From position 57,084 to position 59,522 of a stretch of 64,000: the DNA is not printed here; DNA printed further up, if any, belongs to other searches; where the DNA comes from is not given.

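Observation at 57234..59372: ABC-transporter substrate-binding protein carrying a dockerin: tethering of a solute receptor through a cohesin scaffold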

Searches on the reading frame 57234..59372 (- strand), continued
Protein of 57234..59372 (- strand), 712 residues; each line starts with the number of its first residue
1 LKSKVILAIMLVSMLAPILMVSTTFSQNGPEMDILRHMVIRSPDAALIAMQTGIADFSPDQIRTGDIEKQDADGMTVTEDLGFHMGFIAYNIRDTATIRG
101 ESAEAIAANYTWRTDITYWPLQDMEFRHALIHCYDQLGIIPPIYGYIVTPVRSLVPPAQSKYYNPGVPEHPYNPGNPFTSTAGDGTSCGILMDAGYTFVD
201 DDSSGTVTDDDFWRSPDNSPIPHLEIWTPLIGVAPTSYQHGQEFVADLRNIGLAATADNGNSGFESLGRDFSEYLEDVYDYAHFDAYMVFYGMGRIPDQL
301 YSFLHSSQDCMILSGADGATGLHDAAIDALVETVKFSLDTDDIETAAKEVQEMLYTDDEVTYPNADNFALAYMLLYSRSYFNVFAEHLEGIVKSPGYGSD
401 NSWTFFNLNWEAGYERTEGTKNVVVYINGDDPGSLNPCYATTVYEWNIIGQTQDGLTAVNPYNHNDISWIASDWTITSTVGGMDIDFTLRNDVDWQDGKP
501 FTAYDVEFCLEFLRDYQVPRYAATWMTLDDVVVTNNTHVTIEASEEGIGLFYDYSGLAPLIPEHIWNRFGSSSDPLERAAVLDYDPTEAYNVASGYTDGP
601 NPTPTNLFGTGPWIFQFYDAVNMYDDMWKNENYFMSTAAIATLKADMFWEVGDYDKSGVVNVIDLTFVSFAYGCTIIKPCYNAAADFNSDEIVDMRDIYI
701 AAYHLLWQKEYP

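Call 33: find_encoding_contigs(protein=P0087, flank=10000, max_places=3)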
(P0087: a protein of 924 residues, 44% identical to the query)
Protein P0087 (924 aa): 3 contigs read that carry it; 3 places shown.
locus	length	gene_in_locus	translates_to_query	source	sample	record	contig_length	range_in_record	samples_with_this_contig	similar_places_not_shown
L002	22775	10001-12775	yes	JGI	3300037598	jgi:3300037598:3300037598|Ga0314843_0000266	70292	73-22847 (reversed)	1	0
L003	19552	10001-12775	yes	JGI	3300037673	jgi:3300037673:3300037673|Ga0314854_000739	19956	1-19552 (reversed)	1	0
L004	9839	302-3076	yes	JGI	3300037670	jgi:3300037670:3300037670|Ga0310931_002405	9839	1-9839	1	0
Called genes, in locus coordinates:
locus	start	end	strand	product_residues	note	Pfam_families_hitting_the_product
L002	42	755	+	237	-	-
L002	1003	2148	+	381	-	PF01855:POR_N, PF02780:Transketolase_C (weak), PF17147:PFOR_II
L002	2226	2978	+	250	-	PF02775:TPP_enzyme_C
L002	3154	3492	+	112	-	PF01558:POR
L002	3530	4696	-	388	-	PF07690:MFS_1, PF12832:MFS_1_like (faint), PF13347:MFS_2, PF07690:MFS_1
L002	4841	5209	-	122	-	-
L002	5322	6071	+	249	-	PF14947:HTH_45 (weak)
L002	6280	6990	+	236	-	PF04055:Radical_SAM (weak)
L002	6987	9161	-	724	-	PF00009:GTP_EFTU, PF03144:GTP_EFTU_D2, PF22042:EF-G_D2, PF14492:EFG_III, PF03764:EFG_IV, PF00679:EFG_C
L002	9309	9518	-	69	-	-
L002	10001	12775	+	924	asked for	PF00496:SBP_bac_5, PF00404:Dockerin_1, PF00963:Cohesin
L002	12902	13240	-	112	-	PF04430:DUF498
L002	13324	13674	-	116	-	-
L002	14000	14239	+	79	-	-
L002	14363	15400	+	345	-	-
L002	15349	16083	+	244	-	PF01988:VIT1 (faint)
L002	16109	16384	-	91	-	PF02680:DUF211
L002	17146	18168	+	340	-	PF19656:DUF6159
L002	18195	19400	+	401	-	PF04165:DUF401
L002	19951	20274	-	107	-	-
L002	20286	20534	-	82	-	-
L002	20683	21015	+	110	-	-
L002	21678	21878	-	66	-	-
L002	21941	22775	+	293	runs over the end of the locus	-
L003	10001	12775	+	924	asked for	PF00496:SBP_bac_5, PF00404:Dockerin_1, PF00963:Cohesin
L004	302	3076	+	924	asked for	PF00496:SBP_bac_5, PF00404:Dockerin_1, PF00963:Cohesin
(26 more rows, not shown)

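Call 34: find_related_loci(query=A1, collection=genome_contigs, flank=10000)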
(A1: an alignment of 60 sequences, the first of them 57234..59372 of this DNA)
Query A1 (712 aa) in genome_contigs; peptide patterns used: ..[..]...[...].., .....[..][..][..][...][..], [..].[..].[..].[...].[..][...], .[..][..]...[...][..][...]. (x = any residue, [..] = any of these).
152 stretches matched a pattern; 15 encode a relative of the query (tblastn E <= 1e-3); 14 distinct loci.
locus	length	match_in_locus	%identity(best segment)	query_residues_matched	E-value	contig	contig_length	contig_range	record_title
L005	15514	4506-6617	65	1-712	0e+0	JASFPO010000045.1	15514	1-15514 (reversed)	MAG: Candidatus Bathyarchaeota archaeon isolate D0819M58metaG_Bin_753 D0819M58metaG_FD_scaffold_280_c2, whole genome sho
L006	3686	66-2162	57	1-712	0e+0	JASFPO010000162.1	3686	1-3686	MAG: Candidatus Bathyarchaeota archaeon isolate D0819M58metaG_Bin_753 D0819M58metaG_FD_scaffold_4020_c1, whole genome sh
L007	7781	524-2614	52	25-712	0e+0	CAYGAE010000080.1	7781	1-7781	MAG TPA_asm: uncultured Candidatus Bathyarchaeia archaeon isolate ERP108616_co2_64 genome assembly, contig: NODE_18772_l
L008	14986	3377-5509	50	4-712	0e+0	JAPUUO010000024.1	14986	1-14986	MAG: Candidatus Bathyarchaeota archaeon isolate 390cm_MaxBin_5k.016 NODE_4002_length_14986_cov_95.816355, whole genome s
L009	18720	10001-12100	64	1-712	0e+0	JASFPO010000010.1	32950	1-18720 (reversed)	MAG: Candidatus Bathyarchaeota archaeon isolate D0819M58metaG_Bin_753 D0819M58metaG_FD_scaffold_55_c1, whole genome shot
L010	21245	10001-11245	65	1-430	0e+0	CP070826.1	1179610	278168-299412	MAG: Candidatus Bathyarchaeota archaeon isolate bin1106 chromosome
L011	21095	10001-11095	66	29-409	4e-165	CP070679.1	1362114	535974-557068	MAG: Candidatus Bathyarchaeota archaeon isolate bin695 chromosome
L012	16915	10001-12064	37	1-711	9e-136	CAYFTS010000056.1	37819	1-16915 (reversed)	MAG TPA_asm: uncultured Candidatus Bathyarchaeia archaeon isolate ERP108616_co1_179 genome assembly, contig: k119_475473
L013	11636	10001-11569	44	1-533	3e-127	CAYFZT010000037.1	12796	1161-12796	MAG TPA_asm: uncultured Candidatus Bathyarchaeia archaeon isolate ERP108616_co2_78 genome assembly, contig: NODE_8535_le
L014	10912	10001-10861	52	6-308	6e-99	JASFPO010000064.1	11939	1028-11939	MAG: Candidatus Bathyarchaeota archaeon isolate D0819M58metaG_Bin_753 D0819M58metaG_FD_scaffold_560_c1, whole genome sho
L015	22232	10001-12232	29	5-712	8e-81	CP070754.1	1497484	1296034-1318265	MAG: Candidatus Bathyarchaeota archaeon isolate bin30 chromosome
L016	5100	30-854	36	416-660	2e-40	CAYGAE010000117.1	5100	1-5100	MAG TPA_asm: uncultured Candidatus Bathyarchaeia archaeon isolate ERP108616_co2_64 genome assembly, contig: NODE_35950_l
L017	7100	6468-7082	39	1-217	4e-36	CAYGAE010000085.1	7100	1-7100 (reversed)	MAG TPA_asm: uncultured Candidatus Bathyarchaeia archaeon isolate ERP108616_co2_64 genome assembly, contig: NODE_21570_l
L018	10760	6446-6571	45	471-514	2e-4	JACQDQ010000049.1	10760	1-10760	MAG: Proteobacteria bacterium isolate NC_groundwater_998_Pr1_S-0.65um_66_10 Montesol18_Sp65_coassembly_scaffold_134370,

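Call 39: search_protein_representatives(protein=window:57234-59372:-)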
Query: 712 residues. Proteins with E-value up to 0.001 (for the whole library): 1708; up to 1e-10: 312; up to 1e-30: 99. The best 150 are listed.
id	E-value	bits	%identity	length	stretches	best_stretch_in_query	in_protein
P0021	4.9e-288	974.1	64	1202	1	27-712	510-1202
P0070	2.3e-216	737.1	53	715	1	10-712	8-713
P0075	6.3e-213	725.7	55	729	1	21-712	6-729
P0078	3.6e-209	713.3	52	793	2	186-712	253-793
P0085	9.8e-187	639.1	59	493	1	221-712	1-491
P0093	2.1e-176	605.0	48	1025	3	43-487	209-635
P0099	6.7e-170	583.5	48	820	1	24-712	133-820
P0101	2.0e-167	575.3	65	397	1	5-408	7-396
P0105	8.0e-162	556.8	46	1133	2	26-501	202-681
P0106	2.8e-161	555.0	45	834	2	24-712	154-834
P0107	2.8e-160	551.7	45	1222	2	4-712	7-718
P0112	4.7e-155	534.4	55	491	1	10-510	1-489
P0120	1.4e-150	519.7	46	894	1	39-702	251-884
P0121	1.5e-149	516.3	43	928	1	2-699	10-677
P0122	1.7e-147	509.4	46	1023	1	24-704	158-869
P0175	2.1e-54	201.7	37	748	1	9-568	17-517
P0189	1.7e-39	152.4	31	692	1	8-709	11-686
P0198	5.2e-35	137.5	33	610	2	120-572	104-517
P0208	1.8e-30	122.5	31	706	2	121-571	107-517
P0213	1.5e-29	119.5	34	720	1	279-572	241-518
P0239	7.9e-24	100.6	28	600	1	114-569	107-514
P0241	4.0e-23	98.2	32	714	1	118-616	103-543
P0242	4.1e-23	98.2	28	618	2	283-574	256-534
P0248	5.8e-22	94.4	28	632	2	1-567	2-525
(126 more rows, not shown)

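Call 44: list_cluster_members(proteins=[P0175, P0198, P0208, P0213, P0239, P0241, P0242, P0189, P0248, P0001])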
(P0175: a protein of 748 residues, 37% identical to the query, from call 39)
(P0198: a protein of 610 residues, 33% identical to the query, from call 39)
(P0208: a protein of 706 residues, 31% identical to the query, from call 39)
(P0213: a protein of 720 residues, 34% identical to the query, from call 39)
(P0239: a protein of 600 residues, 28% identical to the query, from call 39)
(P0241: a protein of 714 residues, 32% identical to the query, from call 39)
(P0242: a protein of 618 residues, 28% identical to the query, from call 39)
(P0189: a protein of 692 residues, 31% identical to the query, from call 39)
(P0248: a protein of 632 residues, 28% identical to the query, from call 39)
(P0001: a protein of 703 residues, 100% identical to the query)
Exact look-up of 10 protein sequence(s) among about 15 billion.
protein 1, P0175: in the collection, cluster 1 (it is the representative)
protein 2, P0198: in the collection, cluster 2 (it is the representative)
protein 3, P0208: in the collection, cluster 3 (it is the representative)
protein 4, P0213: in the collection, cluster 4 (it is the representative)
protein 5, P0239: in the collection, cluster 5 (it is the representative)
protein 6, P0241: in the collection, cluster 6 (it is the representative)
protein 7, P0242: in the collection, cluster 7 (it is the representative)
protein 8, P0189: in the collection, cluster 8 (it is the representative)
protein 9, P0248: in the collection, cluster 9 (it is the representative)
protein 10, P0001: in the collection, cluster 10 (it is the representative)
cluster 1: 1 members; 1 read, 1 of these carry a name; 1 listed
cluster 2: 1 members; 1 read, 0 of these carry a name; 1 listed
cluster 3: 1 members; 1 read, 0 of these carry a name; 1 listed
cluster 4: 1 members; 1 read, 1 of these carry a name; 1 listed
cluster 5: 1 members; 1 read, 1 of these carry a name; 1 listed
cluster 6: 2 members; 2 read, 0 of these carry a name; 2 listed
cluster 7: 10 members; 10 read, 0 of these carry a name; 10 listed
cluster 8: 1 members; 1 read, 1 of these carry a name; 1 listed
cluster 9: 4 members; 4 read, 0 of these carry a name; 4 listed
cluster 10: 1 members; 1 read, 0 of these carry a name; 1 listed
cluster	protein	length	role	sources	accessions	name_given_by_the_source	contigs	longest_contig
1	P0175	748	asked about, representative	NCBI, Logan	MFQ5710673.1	MAG: ABC transporter substrate-binding protein [Candidatus Geothermarchaeales archaeon]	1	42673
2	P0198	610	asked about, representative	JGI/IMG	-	-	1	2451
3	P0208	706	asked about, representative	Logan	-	-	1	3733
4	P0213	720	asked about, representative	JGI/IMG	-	ABC-type transport system substrate-binding protein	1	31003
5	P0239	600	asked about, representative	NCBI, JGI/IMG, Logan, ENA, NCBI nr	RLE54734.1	MAG: hypothetical protein DRJ40_10040 [Thermoprotei archaeon]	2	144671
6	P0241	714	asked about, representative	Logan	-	-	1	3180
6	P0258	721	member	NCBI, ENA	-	-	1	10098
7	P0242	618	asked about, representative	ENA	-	-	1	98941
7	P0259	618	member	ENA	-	-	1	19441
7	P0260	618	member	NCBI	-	-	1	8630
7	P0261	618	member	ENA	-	-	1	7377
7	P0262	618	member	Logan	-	-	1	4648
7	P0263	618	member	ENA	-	-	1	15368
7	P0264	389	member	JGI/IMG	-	-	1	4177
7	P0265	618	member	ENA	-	-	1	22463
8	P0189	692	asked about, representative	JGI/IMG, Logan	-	ABC-type transport system substrate-binding protein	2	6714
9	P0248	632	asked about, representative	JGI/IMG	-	-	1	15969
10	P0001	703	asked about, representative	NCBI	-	-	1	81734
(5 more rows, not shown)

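Call 45: find_encoding_contigs(protein=P0239, flank=8000, max_places=1)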
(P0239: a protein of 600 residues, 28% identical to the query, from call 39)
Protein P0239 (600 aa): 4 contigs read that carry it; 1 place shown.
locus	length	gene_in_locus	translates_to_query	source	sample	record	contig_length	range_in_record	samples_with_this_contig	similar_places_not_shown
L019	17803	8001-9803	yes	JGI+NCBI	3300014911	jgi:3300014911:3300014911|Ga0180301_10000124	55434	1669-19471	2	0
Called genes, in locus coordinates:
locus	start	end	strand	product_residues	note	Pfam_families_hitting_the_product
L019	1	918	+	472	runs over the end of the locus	PF10150:RNase_E_G (weak), PF04167:DUF402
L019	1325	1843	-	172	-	PF07381:EarA (faint)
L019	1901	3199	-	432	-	PF03463:eRF1_1, PF18854:baeRF_family10, PF03464:eRF1_2, PF18859:acVLRF1, PF03465:eRF1_3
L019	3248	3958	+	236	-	PF00696:AA_kinase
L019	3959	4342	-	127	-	-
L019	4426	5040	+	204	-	PF03367:Zn_ribbon_ZPR1 (weak), PF22794:jr-ZPR1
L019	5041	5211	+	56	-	PF03911:Sec61_beta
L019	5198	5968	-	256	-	PF01884:PcrB, PF00977:His_biosynth (weak)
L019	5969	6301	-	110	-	PF05129:Zn_ribbon_Elf1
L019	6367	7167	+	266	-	PF00149:Metallophos, PF12850:Metallophos_2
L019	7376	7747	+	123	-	-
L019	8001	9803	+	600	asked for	PF00496:SBP_bac_5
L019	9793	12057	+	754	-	PF00528:BPD_transp_1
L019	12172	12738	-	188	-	PF12686:DUF3800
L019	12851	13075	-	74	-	-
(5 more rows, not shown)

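Call 46: find_encoding_contigs(protein=P0175, flank=8000, max_places=1)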
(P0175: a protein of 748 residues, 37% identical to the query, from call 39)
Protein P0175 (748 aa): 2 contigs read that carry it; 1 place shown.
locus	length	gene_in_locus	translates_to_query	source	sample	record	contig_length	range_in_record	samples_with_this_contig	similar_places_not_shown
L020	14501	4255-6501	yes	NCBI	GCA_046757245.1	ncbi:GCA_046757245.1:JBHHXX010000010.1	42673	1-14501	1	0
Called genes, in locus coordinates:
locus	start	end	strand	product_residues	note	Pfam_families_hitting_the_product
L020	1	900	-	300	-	?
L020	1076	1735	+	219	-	PF04289:DUF447_N, PF20766:DUF447_C (faint)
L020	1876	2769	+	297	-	PF01996:F420_ligase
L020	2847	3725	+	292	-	PF14397:ATPgrasp_ST (faint), PF02655:ATP-grasp_3 (weak), PF08443:RimK, PF02222:ATP-grasp (weak), PF02955:GSH-S_ATP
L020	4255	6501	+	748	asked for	PF00496:SBP_bac_5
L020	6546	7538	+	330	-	PF19300:BPD_transp_1_N, PF00528:BPD_transp_1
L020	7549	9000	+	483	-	PF12911:OppC_N, PF00528:BPD_transp_1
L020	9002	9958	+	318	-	PF00005:ABC_tran, PF08352:oligo_HPY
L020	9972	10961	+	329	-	PF00005:ABC_tran, PF08352:oligo_HPY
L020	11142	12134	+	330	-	PF00296:Bac_luciferase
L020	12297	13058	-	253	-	PF13489:Methyltransf_23, PF13847:Methyltransf_31, PF08241:Methyltransf_11, PF08242:Methyltransf_12, PF13649:Methyltransf_25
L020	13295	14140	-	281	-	PF01993:MTD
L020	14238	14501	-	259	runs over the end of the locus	PF00142:Fer4_NifH (faint), PF01656:CbiA, PF02374:ArsA_ATPase, PF06564:CBP_BcsQ (weak), PF10609:ParA, PF13614:AAA_31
